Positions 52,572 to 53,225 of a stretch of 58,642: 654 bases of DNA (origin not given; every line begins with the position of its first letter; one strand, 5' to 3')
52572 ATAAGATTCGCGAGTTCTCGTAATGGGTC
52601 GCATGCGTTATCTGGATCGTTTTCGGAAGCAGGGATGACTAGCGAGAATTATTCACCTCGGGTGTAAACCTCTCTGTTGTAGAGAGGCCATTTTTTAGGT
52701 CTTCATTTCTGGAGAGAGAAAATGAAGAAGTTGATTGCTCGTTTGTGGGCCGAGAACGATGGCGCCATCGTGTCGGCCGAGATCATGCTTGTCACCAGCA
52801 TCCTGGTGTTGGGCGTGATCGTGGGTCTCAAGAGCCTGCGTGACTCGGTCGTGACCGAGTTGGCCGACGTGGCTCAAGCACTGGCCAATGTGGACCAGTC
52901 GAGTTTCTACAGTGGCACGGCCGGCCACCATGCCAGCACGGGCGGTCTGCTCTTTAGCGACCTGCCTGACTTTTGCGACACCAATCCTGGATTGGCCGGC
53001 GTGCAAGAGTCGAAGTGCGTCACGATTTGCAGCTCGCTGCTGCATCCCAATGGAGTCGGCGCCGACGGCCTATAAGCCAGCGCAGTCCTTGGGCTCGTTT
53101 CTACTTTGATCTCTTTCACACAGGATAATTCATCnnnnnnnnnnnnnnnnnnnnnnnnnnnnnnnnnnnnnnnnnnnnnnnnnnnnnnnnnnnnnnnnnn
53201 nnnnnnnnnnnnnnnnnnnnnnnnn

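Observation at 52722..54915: Three paralogs of an unrecognised Flp/TadE-like plus GHHA/Cys module, one fused to leucine-rich repeats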

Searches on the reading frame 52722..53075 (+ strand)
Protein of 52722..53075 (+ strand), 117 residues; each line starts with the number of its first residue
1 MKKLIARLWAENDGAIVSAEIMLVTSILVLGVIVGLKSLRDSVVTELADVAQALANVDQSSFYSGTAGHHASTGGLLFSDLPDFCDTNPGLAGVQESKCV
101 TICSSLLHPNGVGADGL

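Call 3: search_protein_families(library=pfam, proteins=[window:52722-53075:+], max_evalue=1)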
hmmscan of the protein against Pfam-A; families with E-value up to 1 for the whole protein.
window:52722-53075:+ (117 aa): 0 families

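Call 4: search_protein_families(library=ncbifam, proteins=[window:52722-53075:+], max_evalue=1)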
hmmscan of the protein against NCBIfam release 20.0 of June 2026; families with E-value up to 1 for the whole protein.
window:52722-53075:+ (117 aa): 1 family
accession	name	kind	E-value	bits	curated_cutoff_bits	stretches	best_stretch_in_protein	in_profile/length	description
NF009982.0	PRK13448.1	equivalog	0.065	13.4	146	1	27-64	61-95/135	F0F1 ATP synthase subunit epsilon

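Call 6: find_homologous_proteins(query=window:52722-53075:+, max_evalue=0.001)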
Query window:52722-53075:+ (117 aa): 356 proteins with E <= 0.001 among 390 candidates; the best 120 are listed.
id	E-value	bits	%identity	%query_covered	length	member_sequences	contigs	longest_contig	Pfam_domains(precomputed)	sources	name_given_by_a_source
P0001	2.3e-68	245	99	100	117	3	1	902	-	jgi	-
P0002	2.5e-52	194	79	94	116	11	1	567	-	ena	-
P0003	6.6e-51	189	77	98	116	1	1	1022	-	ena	-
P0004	3.6e-50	187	79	97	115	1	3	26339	-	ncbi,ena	-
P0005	7.9e-50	186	76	97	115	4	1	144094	-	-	-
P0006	1.9e-49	184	76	97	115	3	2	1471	-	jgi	-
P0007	3.8e-49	183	75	98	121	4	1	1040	-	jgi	-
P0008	4.3e-49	183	76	97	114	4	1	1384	-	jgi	-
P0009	2.9e-48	181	75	97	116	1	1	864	-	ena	-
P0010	7.4e-48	179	77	97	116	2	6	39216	-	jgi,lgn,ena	-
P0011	1.4e-47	178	75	98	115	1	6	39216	-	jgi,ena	-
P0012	7.2e-47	176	73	97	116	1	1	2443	-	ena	-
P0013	1.2e-46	175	75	94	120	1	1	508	-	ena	-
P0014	2.5e-46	174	72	99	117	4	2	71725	-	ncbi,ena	-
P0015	2.9e-46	174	73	97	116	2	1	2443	-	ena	-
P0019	2.5e-45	171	74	97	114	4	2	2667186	-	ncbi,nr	ncbi:MAG: hypothetical protein JNM18_07290 [Planctomycetaceae bacterium]|nr:hypothetical protein [Pl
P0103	2.9e-34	135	67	94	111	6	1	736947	-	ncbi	ncbi:MAG: hypothetical protein QM775_26955 [Pirellulales bacterium]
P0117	6.4e-34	134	69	87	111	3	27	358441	-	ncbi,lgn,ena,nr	ncbi:MAG: hypothetical protein JNL96_21790 [Planctomycetaceae bacterium]|nr:hypothetical protein [Pl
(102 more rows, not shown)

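Call 9: find_encoding_contigs(protein=P0019, flank=10000, max_places=3)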
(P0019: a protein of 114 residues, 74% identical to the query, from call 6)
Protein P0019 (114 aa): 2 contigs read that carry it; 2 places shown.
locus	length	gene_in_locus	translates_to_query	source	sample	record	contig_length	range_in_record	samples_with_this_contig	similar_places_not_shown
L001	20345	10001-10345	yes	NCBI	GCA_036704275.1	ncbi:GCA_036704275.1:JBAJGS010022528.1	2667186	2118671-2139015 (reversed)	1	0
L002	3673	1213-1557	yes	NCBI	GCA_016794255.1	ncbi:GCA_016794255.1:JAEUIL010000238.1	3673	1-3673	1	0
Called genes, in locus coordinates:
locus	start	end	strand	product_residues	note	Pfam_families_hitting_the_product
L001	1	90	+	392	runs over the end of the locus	PF13439:Glyco_transf_4 (weak), PF20706:GT4-conflict (weak), PF00534:Glycos_transf_1, PF13692:Glyco_trans_1_4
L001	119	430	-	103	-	-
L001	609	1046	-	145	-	-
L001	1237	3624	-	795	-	PF01738:DLH (faint), PF00326:Peptidase_S9 (faint)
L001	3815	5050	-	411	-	PF13360:PQQ_2 (weak), PF01011:PQQ (faint), PF13570:Beta-prop_ACSF4 (faint), PF13360:PQQ_2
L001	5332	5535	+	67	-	PF01632:Ribosomal_L35p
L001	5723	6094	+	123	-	PF00453:Ribosomal_L20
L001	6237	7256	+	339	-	PF02912:Phe_tRNA-synt_N, PF01409:tRNA-synt_2d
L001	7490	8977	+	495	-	PF07364:DUF1485, PF07171:MlrC_C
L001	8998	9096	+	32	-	-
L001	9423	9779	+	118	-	-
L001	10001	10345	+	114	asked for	-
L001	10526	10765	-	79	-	PF04226:Transgly_assoc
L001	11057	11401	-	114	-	-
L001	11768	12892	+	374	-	-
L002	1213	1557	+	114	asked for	-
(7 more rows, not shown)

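Call 10: find_encoding_contigs(protein=P0103, flank=10000, max_places=3)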
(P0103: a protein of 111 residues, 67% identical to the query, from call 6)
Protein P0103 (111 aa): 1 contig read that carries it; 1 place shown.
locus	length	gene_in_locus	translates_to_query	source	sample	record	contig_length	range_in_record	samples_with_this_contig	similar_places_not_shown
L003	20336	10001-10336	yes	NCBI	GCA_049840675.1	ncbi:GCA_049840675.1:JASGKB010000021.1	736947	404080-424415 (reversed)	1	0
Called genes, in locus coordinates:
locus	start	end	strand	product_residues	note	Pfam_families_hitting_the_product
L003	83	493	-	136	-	PF01928:CYTH (weak)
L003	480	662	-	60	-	-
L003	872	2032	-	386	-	-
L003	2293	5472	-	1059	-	PF17757:UvrB_inter, PF02559:CarD_TRCF_RID, PF00270:DEAD, PF04851:ResIII (weak), PF00271:Helicase_C, PF03461:TRCF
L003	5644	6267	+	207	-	PF01408:GFO_IDH_MocA, PF03447:NAD_binding_3 (weak), PF22725:GFO_IDH_MocA_C3, PF02894:GFO_IDH_MocA_C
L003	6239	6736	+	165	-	PF02894:GFO_IDH_MocA_C, PF22725:GFO_IDH_MocA_C3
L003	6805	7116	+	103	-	PF00355:Rieske, PF13806:Rieske_2, PF22543:Rieske_4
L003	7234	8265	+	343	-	PF13527:Acetyltransf_9 (faint), PF00583:Acetyltransf_1, PF13508:Acetyltransf_7, PF00583:Acetyltransf_1, PF13508:Acetyltransf_7, PF13673:Acetyltransf_10 (weak), PF08445:FR47 (weak)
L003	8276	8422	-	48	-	-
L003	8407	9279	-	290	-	PF02826:2-Hacid_dh_C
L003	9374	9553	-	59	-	-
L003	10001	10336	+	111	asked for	-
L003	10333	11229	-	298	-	PF22624:AASDHPPT_N (weak), PF01648:ACPS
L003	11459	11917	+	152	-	PF00072:Response_reg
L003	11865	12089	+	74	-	PF00196:GerE, PF04967:HTH_10 (faint), PF13412:HTH_24 (weak)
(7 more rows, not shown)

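Call 19: search_solved_structures(query=A2, max_evalue=10, show_alignments=3)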
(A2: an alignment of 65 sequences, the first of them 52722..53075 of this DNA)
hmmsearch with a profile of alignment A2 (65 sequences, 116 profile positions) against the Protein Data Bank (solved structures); distinct sequences matched with E-value up to 10: 0.

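Call 23: predict_structure(alignment_id=A2)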
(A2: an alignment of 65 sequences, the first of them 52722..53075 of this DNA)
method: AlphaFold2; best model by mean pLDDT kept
length: 117 residues; sequences in the alignment: 65
mean_pLDDT: 65.7   pTM: 0.37
mean pLDDT of the five models: 65.7, 63.1, 61.0, 58.5, 57.5
residues with pLDDT >= 90: 29; 70-90: 22; 50-70: 21; < 50: 45
segments of 3 or more residues with pLDDT < 50: 61-90, 92-103
pLDDT, mean of each block of 10 residues (from residue 1): 69 84 97 97 91 67 43 43 46 43 51 54
secondary structure, 60 per line:
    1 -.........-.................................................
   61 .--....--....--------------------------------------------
elements in order: H2-10 H12-61 E64-67 E70-73

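Call 24: find_related_loci(query=A2, collection=genome_contigs, flank=10000)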
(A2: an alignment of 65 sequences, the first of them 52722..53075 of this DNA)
Query A2 (117 aa) in genome_contigs; peptide patterns used: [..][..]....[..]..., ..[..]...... (x = any residue, [..] = any of these).
135 stretches matched a pattern; 62 encode a relative of the query (tblastn E <= 1e-3); 62 distinct loci.
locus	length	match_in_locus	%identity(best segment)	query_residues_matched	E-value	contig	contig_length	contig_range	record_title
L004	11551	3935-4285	98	1-117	5e-74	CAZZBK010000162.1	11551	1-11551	MAG TPA_asm: uncultured Planctomycetaceae bacterium isolate SRP150892_co2_249 genome assembly, contig: NODE_8390_length_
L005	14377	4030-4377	78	2-116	1e-56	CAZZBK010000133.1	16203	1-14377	MAG TPA_asm: uncultured Planctomycetaceae bacterium isolate SRP150892_co2_249 genome assembly, contig: NODE_5099_length_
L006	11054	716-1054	74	4-116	1e-52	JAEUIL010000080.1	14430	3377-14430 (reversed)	MAG: Planctomycetaceae bacterium isolate new MAG-42 k141_3220893, whole genome shotgun sequence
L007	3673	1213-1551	74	4-116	1e-51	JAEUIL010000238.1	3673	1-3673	MAG: Planctomycetaceae bacterium isolate new MAG-42 k141_2636222, whole genome shotgun sequence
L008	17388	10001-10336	71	5-116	1e-48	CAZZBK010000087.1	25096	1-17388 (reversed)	MAG TPA_asm: uncultured Planctomycetaceae bacterium isolate SRP150892_co2_249 genome assembly, contig: NODE_2611_length_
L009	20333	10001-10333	67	1-111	2e-42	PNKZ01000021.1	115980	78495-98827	MAG: Pirellula sp. isolate PB1.007 PB1_1000104_115980, whole genome shotgun sequence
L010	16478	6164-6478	70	1-105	5e-42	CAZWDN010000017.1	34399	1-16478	MAG TPA_asm: uncultured Pirellula sp. isolate binchicken_co197_512 genome assembly, contig: NODE_1479_length_34399_cov_8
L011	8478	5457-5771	66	3-107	7e-42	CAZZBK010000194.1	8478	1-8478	MAG TPA_asm: uncultured Planctomycetaceae bacterium isolate SRP150892_co2_249 genome assembly, contig: NODE_12976_length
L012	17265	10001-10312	68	1-104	3e-41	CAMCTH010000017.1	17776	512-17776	MAG: Planctomicrobium piriforme isolate LH-02apr19-191 genome assembly, contig: LH-02apr19-C6866, whole genome shotgun s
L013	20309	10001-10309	71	1-102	4e-40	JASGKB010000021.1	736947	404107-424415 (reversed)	MAG: Pirellulales bacterium isolate 5N533 JMF-2111-06-0005.ont.bin.533_20, whole genome shotgun sequence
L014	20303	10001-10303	67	1-102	1e-39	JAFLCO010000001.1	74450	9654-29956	MAG: Planctomycetota bacterium isolate UWPOB_PLAC3 gnl_X_NFCILEIE_1, whole genome shotgun sequence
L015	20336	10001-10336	63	1-111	2e-39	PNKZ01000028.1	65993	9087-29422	MAG: Pirellula sp. isolate PB1.007 PB1_1000163_65993, whole genome shotgun sequence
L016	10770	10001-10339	64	3-116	4e-39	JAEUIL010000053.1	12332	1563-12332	MAG: Planctomycetaceae bacterium isolate new MAG-42 k141_2605424, whole genome shotgun sequence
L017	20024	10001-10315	68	1-104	5e-39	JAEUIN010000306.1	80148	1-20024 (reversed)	MAG: Planctomycetaceae bacterium isolate new MAG-44 k141_877347, whole genome shotgun sequence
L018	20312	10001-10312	66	1-104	6e-39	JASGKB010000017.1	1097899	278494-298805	MAG: Pirellulales bacterium isolate 5N533 JMF-2111-06-0005.ont.bin.533_16, whole genome shotgun sequence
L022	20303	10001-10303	66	1-102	6e-38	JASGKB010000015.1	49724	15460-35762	MAG: Pirellulales bacterium isolate 5N533 JMF-2111-06-0005.ont.bin.533_14, whole genome shotgun sequence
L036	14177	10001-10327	60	1-109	1e-30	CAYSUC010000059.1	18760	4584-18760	MAG TPA_asm: uncultured Planctomycetaceae bacterium isolate SRP173033_co1_65 genome assembly, contig: NODE_5343_length_1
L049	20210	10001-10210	47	4-73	7e-17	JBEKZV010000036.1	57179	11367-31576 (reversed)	MAG: Thermoguttaceae bacterium isolate SPRUCE 78 SPRUCE_78_36, whole genome shotgun sequence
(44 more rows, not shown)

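Call 28: search_protein_families(library=pfam, proteins=[L049:13159-15555:-, L036:3600-5873:+, L012:7174-8538:-, L049:15876-17837:+, L017:11863-13602:+, L014:10391-12283:+, L022:12361-13677:-, L017:8724-9962:-, L022:8391-9431:-, L017:5557-7005:-], max_evalue=0.0001)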
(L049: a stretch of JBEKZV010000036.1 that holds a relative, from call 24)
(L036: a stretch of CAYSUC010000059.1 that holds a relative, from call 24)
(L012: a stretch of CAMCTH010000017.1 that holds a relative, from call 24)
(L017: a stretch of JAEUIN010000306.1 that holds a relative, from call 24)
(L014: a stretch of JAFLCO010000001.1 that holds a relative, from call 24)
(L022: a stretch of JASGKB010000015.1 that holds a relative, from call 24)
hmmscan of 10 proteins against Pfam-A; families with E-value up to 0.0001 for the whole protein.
L049:13159-15555:- (798 aa): 0 families

L036:3600-5873:+ (757 aa): 0 families

L012:7174-8538:- (454 aa): 1 family
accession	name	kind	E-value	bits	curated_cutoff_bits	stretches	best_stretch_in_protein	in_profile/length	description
PF16976.10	RcpC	-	4.7e-19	68.8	28.8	1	182-315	2-114/114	Flp pilus assembly protein RcpC/CpaB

L049:15876-17837:+ (653 aa): 1 family
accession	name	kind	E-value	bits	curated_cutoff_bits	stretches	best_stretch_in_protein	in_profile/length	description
PF00482.28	T2SSF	-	1.5e-06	28.6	25.2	1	505-631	2-123/125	Type II secretion system (T2SS), protein F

L017:11863-13602:+ (579 aa): 0 families

L014:10391-12283:+ (630 aa): 0 families

L022:12361-13677:- (438 aa): 0 families

L017:8724-9962:- (412 aa): 1 family
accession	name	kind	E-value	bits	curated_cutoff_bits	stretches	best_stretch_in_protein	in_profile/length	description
PF01478.23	Peptidase_A24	-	2.1e-19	70.3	26.5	1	229-338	2-103/104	Type IV leader peptidase family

L022:8391-9431:- (346 aa): 2 families
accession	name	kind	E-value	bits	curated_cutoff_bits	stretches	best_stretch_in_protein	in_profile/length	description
PF07811.17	TadE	-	4.6e-07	30.3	22.9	1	227-266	4-43/43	TadE-like protein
PF01478.23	Peptidase_A24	-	4.1e-05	24.4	26.5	1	11-52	2-43/104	Type IV leader peptidase family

L017:5557-7005:- (482 aa): 1 family
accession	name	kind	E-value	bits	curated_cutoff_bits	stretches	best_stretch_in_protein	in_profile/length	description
PF13400.11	Tad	-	2e-07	31.6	22.3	1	67-113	1-46/47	Putative Flp pilus-assembly TadE/G-like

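Call 30: find_encoding_contigs(protein=P0117, flank=10000, max_places=4)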
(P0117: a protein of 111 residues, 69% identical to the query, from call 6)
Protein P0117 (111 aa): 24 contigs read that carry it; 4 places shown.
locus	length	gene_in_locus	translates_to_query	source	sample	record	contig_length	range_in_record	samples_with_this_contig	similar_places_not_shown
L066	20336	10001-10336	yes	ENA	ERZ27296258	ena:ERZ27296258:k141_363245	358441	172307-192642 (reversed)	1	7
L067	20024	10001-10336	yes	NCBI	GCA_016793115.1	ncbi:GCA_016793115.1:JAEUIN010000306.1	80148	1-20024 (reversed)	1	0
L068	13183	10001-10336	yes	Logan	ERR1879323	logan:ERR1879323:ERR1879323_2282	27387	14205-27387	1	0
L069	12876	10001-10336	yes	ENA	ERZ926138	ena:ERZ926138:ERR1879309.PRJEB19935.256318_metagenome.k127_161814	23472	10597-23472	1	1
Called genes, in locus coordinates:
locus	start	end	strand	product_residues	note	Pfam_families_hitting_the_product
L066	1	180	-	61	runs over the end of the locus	-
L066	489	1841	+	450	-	PF13570:Beta-prop_ACSF4 (faint), PF13360:PQQ_2 (weak), PF01011:PQQ (faint), PF13360:PQQ_2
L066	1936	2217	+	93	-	-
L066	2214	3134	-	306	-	PF00482:T2SSF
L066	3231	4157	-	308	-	PF00482:T2SSF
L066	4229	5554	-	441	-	PF00437:T2SSE, PF27713:UCP018868 (faint)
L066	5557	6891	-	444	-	PF13400:Tad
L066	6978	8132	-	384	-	PF16976:RcpC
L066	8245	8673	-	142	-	PF07811:TadE (weak)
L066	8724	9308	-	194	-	PF01478:Peptidase_A24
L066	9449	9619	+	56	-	-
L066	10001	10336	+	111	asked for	-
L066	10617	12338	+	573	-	-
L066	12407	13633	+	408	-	-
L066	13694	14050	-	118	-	PF01042:Ribonuc_L-PSP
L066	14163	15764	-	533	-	PF00083:Sugar_tr, PF07690:MFS_1, PF00083:Sugar_tr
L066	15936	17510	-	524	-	PF07690:MFS_1, PF00083:Sugar_tr, PF13347:MFS_2 (weak)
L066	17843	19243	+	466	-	PF00884:Sulfatase (weak), PF01663:Phosphodiest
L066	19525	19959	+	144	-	PF02599:CsrA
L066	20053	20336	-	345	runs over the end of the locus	PF13424:TPR_12 (faint), PF13428:TPR_14 (faint), PF12895:ANAPC3 (faint), PF13181:TPR_8 (faint), PF13414:TPR_11 (faint), PF14559:TPR_19 (faint), PF13432:TPR_16, PF07719:TPR_2 (weak), +3 more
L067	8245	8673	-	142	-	PF07811:TadE (weak)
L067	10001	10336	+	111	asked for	-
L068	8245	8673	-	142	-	PF07811:TadE (weak)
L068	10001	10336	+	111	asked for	-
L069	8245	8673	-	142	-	PF07811:TadE (weak)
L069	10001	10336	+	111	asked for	-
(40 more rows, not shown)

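Call 33: search_protein_representatives(alignment_id=A2)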
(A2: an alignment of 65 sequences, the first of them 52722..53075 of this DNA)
Query: 65 sequences, 116 profile positions. Proteins with E-value up to 0.001 (for the whole library): 2678; up to 1e-10: 1397; up to 1e-30: 28. The best 150 are listed.
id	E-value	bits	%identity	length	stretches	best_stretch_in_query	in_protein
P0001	5.3e-51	187.8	-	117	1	2-114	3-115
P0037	1.4e-49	183.3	-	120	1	2-112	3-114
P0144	7.4e-41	155.1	-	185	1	2-87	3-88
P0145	3.4e-40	153.0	-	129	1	2-87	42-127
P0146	2.0e-39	150.5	-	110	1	2-83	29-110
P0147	1.9e-38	147.4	-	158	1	3-106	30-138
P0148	4.2e-38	146.2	-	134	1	22-104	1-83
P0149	1.4e-36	141.4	-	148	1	3-105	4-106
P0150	4.3e-36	139.8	-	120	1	5-107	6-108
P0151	2.0e-34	134.4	-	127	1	3-87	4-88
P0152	4.4e-34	133.3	-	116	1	3-107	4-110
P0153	4.4e-34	133.3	-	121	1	2-106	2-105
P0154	7.1e-34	132.6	-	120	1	3-90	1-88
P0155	1.0e-33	132.1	-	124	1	4-110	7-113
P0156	2.1e-33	131.1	-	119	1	2-104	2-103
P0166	1.4e-31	125.2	-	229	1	5-103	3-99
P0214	2.6e-26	108.2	-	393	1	3-83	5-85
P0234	3.0e-25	104.8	-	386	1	2-101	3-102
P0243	6.1e-25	103.8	-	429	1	2-93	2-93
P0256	3.5e-24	101.4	-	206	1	2-91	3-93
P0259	6.5e-24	100.5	-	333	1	2-86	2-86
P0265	9.1e-24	100.0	-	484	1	3-95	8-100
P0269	1.1e-23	99.8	-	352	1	2-82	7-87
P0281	4.7e-23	97.7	-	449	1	2-91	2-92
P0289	1.3e-22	96.3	-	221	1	2-90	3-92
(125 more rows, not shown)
